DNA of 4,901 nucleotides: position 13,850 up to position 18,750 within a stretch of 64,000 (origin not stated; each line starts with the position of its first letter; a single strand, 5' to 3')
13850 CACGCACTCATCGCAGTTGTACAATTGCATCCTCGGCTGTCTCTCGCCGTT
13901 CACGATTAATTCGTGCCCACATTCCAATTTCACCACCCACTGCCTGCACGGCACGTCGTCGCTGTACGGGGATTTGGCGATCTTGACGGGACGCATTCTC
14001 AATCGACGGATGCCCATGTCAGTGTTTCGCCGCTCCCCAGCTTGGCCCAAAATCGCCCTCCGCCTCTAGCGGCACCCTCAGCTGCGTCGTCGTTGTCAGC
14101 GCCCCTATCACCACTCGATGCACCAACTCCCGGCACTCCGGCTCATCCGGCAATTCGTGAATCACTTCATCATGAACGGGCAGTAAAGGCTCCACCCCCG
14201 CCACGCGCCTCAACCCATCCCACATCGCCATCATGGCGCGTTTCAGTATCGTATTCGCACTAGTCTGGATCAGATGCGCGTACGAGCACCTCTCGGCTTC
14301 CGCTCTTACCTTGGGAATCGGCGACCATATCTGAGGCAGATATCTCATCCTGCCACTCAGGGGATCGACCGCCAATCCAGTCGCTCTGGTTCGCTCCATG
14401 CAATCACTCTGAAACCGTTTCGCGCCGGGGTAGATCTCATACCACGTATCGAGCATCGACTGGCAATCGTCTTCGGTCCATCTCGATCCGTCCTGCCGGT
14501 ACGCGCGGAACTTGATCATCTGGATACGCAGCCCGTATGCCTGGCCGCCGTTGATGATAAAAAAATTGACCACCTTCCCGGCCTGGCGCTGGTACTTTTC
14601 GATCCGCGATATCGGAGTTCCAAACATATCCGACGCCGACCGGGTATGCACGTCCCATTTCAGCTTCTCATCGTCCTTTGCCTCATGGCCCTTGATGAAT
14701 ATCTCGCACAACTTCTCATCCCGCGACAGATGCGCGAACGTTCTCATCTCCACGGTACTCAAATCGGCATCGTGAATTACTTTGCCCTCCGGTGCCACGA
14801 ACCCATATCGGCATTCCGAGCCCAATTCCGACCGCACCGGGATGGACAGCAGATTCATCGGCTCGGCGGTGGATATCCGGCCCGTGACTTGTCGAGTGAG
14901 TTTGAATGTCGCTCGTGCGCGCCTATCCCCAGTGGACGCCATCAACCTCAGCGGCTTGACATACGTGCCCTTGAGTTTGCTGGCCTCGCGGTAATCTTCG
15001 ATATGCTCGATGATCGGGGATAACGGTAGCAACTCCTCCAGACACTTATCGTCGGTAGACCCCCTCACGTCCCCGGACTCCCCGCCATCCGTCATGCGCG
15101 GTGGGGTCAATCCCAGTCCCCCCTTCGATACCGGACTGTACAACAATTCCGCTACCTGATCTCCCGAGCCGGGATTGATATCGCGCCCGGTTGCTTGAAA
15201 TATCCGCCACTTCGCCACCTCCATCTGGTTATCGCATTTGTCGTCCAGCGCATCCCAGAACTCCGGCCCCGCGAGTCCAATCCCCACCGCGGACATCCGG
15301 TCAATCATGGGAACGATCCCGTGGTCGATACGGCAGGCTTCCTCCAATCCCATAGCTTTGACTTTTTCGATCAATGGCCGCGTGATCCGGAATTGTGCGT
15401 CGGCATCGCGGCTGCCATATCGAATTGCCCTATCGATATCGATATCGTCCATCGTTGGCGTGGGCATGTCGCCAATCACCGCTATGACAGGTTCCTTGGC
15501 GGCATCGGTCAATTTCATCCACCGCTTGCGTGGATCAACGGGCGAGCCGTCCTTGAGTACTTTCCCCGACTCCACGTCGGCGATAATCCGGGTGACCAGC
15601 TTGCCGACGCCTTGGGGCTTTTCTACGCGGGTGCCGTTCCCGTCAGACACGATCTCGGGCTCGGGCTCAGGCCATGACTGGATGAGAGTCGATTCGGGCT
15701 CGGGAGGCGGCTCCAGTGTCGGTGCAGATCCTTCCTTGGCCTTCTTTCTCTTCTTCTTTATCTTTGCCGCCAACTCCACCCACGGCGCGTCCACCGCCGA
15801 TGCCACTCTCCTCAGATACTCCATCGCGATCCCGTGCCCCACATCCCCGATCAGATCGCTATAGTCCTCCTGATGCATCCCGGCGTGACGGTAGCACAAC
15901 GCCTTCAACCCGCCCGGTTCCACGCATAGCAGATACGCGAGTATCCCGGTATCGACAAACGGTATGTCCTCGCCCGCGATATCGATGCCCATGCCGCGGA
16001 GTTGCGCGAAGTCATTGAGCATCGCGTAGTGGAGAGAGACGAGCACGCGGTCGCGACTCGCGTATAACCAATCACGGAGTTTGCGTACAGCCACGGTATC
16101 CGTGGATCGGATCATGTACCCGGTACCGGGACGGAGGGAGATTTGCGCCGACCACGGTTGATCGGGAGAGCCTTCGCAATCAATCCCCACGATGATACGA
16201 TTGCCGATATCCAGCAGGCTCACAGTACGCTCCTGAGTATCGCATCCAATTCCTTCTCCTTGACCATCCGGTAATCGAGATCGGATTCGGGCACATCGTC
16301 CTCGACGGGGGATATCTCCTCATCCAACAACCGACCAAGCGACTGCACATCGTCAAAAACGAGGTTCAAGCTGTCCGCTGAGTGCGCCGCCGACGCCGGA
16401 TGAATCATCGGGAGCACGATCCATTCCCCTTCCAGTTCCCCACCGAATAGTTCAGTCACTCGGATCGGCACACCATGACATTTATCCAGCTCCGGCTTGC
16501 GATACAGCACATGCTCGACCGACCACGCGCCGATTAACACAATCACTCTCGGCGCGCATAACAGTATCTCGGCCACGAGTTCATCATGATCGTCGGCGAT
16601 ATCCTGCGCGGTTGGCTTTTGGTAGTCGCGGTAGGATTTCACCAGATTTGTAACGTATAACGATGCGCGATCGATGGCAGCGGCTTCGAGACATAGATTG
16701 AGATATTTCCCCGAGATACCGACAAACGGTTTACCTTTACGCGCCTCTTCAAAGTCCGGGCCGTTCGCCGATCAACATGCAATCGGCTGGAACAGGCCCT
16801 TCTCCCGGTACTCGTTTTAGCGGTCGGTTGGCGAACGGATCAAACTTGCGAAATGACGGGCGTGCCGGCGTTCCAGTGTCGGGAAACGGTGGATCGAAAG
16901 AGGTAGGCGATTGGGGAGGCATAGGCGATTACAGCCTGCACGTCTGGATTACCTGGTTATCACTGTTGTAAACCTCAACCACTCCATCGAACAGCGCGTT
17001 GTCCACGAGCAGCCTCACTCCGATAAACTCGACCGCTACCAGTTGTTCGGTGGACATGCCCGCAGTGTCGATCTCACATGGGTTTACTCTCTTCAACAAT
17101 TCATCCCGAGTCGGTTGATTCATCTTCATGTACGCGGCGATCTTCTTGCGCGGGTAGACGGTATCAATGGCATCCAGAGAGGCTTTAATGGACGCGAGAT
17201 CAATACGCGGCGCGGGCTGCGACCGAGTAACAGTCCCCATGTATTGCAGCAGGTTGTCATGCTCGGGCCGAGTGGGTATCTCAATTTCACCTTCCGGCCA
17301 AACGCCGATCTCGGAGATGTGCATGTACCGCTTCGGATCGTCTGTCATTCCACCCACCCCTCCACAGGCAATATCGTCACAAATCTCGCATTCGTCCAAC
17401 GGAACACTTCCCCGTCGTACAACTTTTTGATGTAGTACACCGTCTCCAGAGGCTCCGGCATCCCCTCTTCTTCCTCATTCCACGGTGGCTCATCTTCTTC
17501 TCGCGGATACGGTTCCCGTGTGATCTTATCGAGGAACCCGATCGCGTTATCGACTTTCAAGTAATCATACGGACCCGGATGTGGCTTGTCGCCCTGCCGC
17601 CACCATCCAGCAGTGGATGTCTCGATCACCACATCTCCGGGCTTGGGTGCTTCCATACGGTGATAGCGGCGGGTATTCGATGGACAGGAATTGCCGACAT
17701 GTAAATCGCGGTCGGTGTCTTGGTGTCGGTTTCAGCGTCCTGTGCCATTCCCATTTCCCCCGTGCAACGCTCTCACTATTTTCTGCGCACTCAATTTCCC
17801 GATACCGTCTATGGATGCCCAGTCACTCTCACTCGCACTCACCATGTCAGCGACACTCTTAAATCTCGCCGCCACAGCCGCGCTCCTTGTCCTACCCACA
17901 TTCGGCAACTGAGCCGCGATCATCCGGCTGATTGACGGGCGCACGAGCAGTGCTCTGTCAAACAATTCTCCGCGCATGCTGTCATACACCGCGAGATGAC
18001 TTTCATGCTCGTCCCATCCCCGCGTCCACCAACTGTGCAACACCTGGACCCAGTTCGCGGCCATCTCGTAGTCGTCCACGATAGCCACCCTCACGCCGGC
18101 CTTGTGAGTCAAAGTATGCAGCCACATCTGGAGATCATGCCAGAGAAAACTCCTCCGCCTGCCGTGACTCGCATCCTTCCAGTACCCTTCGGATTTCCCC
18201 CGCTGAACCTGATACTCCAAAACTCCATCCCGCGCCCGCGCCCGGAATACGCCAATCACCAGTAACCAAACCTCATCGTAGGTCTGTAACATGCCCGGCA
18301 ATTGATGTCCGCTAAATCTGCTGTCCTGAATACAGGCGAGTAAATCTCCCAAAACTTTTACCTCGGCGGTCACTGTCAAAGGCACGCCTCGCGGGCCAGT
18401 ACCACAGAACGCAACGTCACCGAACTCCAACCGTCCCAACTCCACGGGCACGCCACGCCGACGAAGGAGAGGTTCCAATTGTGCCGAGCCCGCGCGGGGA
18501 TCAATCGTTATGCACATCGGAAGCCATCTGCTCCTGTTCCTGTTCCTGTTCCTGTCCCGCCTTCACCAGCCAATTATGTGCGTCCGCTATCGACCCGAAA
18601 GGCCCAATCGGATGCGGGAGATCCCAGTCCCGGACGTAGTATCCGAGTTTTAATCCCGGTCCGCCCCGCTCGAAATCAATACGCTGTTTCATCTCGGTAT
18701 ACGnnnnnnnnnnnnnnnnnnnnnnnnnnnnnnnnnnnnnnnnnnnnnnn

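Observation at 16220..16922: UDG-superfamily gene beside PolA is split exactly at a prfB-type CUU-UGA +1 shift site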

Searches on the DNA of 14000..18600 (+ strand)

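Call 5: search_dna_similar(query=window:14000-18600:+, collection=phages, mode=distant, max_rows=30)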
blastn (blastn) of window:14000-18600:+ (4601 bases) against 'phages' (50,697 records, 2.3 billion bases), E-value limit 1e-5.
No match.

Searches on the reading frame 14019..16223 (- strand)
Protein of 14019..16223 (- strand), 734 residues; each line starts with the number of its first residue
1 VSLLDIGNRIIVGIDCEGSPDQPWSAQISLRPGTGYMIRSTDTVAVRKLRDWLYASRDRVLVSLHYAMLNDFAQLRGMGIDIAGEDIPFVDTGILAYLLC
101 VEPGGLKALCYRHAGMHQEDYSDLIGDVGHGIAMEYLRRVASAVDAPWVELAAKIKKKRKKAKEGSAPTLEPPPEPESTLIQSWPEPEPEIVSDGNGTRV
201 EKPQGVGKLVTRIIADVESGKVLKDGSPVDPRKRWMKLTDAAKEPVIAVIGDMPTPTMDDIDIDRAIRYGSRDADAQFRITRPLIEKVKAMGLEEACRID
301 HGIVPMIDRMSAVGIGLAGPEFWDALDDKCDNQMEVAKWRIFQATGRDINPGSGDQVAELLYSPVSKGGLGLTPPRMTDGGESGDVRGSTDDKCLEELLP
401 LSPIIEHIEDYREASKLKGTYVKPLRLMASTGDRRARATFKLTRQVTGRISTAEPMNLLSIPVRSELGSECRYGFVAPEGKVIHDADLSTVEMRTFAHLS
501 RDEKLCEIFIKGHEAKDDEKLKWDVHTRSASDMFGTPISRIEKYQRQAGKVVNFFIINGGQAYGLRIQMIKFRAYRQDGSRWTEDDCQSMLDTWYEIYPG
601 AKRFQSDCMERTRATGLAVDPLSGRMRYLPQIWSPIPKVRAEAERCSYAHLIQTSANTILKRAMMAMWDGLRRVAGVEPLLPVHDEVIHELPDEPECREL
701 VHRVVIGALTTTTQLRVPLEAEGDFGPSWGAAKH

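Call 4: search_protein_families(library=pfam, proteins=[window:14019-16223:-], max_evalue=0.01)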
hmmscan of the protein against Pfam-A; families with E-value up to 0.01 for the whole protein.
window:14019-16223:- (734 aa): 1 family
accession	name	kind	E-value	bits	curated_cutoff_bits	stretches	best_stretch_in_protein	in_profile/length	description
PF00476.26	DNA_pol_A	-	6.4e-72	243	34.3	1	324-730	5-380/381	DNA polymerase family A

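Call 39: list_cluster_members(proteins=[P0006, window:16752-16922:-, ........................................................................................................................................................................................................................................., window:14019-16223:-, window:16929-17399:-, window:17732-18517:-])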
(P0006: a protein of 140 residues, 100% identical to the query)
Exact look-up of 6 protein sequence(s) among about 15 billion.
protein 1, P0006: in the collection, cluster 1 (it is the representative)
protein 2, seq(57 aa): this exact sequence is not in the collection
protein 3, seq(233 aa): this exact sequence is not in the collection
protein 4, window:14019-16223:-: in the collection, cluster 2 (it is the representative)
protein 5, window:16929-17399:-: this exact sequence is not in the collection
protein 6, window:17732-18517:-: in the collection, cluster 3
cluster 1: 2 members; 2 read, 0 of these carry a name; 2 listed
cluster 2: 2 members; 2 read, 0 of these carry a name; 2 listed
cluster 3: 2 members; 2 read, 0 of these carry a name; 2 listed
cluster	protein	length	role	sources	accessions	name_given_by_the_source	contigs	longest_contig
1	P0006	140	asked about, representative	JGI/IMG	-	-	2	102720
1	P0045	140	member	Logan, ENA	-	-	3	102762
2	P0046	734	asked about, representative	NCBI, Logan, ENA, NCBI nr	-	-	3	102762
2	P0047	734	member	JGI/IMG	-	-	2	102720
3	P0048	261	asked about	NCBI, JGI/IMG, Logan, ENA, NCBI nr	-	-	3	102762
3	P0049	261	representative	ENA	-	-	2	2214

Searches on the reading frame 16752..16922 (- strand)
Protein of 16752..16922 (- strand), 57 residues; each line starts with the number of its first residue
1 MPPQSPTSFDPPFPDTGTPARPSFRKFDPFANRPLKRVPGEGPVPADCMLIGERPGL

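Call 41: find_encoding_contigs(protein=P0045, flank=2000, max_places=10)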
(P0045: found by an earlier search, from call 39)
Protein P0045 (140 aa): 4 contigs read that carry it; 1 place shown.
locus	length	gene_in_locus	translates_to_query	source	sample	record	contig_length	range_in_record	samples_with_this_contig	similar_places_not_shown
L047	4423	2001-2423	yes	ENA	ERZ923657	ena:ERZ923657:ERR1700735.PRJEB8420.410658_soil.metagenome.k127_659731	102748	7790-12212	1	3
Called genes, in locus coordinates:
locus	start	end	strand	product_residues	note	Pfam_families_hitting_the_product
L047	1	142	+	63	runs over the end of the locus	-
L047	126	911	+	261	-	PF12826:HHH_2 (weak)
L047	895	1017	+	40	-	-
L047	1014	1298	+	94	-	-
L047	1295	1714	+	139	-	-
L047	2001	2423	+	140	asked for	PF03167:UDG (weak)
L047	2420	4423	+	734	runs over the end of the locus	PF00476:DNA_pol_A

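Call 49: find_encoding_contigs(protein=P0046, flank=1200, max_places=10)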
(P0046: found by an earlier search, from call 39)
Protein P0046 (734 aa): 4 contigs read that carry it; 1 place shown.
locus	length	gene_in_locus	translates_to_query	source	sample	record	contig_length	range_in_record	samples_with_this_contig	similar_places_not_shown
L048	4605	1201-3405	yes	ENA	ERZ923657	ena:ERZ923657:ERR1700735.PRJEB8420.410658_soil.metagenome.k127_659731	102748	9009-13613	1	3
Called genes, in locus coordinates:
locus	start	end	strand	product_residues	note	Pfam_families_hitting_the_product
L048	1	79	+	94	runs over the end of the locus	-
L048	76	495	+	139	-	-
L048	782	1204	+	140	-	PF03167:UDG (weak)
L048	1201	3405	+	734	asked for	PF00476:DNA_pol_A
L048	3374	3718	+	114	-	-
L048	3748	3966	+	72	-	-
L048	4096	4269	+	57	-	-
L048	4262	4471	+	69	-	-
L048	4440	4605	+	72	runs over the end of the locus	-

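Call 50: find_encoding_contigs(protein=P0049, flank=3000, max_places=10)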
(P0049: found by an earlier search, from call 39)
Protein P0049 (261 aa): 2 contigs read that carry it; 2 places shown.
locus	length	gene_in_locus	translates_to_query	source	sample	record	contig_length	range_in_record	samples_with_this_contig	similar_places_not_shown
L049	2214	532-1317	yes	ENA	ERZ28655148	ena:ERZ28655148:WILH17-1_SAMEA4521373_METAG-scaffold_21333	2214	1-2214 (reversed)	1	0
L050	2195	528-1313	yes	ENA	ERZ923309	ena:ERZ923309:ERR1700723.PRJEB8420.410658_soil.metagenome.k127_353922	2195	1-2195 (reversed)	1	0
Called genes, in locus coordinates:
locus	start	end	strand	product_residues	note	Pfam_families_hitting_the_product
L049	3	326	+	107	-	?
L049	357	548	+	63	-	-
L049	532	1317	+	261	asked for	PF12826:HHH_2 (weak)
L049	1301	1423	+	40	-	-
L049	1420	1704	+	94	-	-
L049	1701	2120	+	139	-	-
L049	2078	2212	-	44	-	?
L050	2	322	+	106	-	?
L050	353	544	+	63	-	-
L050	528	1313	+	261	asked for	PF12826:HHH_2 (weak)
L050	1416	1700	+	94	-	-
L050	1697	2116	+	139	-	-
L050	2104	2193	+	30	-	?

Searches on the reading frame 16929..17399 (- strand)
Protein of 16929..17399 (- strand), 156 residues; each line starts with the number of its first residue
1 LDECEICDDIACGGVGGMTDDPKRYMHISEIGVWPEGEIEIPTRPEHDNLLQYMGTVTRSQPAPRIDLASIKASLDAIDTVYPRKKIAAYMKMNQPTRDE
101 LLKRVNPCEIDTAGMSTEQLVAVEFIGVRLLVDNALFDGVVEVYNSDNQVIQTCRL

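Call 4: search_protein_families(library=pfam, proteins=[window:16929-17399:-], max_evalue=0.01)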
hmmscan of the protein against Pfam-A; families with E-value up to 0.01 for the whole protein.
window:16929-17399:- (156 aa): 0 families

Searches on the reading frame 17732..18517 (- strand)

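Call 32: search_protein_families(library=pfam, proteins=[window:17732-18517:-], max_evalue=0.001)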
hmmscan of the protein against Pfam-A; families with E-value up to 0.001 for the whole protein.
window:17732-18517:- (261 aa): 3 families
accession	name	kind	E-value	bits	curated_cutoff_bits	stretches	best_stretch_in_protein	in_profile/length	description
PF12826.13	HHH_2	-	1.3e-06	28.9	27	1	204-249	8-53/64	Helix-hairpin-helix motif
PF02732.21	ERCC4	-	3.1e-05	24.3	24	1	5-159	1-139/140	ERCC4 domain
PF14520.12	HHH_5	-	0.0002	22.2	27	1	203-251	6-55/57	Helix-hairpin-helix domain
